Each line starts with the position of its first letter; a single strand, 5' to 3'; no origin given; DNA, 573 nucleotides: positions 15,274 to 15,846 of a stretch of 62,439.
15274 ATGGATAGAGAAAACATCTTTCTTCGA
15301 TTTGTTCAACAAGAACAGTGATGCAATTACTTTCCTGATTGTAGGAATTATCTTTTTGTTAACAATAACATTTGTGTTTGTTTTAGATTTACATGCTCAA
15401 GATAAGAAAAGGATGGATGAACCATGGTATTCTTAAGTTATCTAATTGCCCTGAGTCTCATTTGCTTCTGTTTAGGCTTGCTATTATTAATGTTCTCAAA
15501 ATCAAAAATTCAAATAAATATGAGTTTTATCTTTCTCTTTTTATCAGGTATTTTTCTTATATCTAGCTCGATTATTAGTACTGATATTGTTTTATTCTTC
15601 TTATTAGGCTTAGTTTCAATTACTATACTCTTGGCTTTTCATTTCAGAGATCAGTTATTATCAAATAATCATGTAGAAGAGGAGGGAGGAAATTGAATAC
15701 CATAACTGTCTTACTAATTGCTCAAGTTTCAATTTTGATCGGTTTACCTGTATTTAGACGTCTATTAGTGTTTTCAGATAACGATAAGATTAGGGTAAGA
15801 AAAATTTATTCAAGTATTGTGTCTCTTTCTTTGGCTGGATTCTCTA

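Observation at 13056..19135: Orphan complex-I/Mrp-like membrane module with apparently dead proton-channel residues, co-operonic with two secreted glycoproteins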

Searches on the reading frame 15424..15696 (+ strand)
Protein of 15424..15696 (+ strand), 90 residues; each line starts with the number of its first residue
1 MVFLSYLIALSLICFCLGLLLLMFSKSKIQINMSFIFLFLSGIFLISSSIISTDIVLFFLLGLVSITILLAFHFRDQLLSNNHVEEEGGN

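Call 3: search_protein_families(library=pfam, proteins=[window:15424-15696:+], max_evalue=1)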
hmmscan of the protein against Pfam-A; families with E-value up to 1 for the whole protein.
window:15424-15696:+ (90 aa): 2 families
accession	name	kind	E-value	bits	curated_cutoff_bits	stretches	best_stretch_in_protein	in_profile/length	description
PF03116.20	NQR2_RnfD_RnfE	-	0.028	14.3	27.7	1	29-71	169-211/296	NQR2, RnfD, RnfE family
PF03124.20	EXS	-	0.93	9.2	25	1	3-73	2-72/330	EXS family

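Call 4: search_protein_families(library=ncbifam, proteins=[window:15424-15696:+], max_evalue=1)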
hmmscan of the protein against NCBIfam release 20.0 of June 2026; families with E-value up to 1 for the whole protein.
window:15424-15696:+ (90 aa): 0 families

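Call 71: search_solved_structures(query=A9, max_evalue=10, show_alignments=2)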
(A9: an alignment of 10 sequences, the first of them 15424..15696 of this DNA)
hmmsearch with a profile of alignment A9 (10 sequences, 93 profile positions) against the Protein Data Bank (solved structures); distinct sequences matched with E-value up to 10: 7.
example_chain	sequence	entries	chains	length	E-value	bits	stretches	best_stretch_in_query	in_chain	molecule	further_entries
6hum_E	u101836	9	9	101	0.16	15.3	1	4-39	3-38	NAD(P)H-quinone oxidoreductase subunit 4L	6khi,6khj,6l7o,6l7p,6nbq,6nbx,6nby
7zmy_A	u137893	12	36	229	0.24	14.8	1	3-74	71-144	xenorhodopsin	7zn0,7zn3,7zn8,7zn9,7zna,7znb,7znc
7zng_A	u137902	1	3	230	0.24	14.8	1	3-74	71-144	xenorhodopsin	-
5do7_B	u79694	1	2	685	2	11.8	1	10-72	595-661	ATP-binding cassette sub-family G member 8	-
8cub_D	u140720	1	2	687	2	11.8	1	10-72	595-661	ATP-binding cassette sub-family G member 8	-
7r87_B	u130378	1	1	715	2.1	11.8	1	10-72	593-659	ATP-binding cassette sub-family G member 8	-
7r88_B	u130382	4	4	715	2.1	11.8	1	10-72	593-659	ATP-binding cassette sub-family G member 8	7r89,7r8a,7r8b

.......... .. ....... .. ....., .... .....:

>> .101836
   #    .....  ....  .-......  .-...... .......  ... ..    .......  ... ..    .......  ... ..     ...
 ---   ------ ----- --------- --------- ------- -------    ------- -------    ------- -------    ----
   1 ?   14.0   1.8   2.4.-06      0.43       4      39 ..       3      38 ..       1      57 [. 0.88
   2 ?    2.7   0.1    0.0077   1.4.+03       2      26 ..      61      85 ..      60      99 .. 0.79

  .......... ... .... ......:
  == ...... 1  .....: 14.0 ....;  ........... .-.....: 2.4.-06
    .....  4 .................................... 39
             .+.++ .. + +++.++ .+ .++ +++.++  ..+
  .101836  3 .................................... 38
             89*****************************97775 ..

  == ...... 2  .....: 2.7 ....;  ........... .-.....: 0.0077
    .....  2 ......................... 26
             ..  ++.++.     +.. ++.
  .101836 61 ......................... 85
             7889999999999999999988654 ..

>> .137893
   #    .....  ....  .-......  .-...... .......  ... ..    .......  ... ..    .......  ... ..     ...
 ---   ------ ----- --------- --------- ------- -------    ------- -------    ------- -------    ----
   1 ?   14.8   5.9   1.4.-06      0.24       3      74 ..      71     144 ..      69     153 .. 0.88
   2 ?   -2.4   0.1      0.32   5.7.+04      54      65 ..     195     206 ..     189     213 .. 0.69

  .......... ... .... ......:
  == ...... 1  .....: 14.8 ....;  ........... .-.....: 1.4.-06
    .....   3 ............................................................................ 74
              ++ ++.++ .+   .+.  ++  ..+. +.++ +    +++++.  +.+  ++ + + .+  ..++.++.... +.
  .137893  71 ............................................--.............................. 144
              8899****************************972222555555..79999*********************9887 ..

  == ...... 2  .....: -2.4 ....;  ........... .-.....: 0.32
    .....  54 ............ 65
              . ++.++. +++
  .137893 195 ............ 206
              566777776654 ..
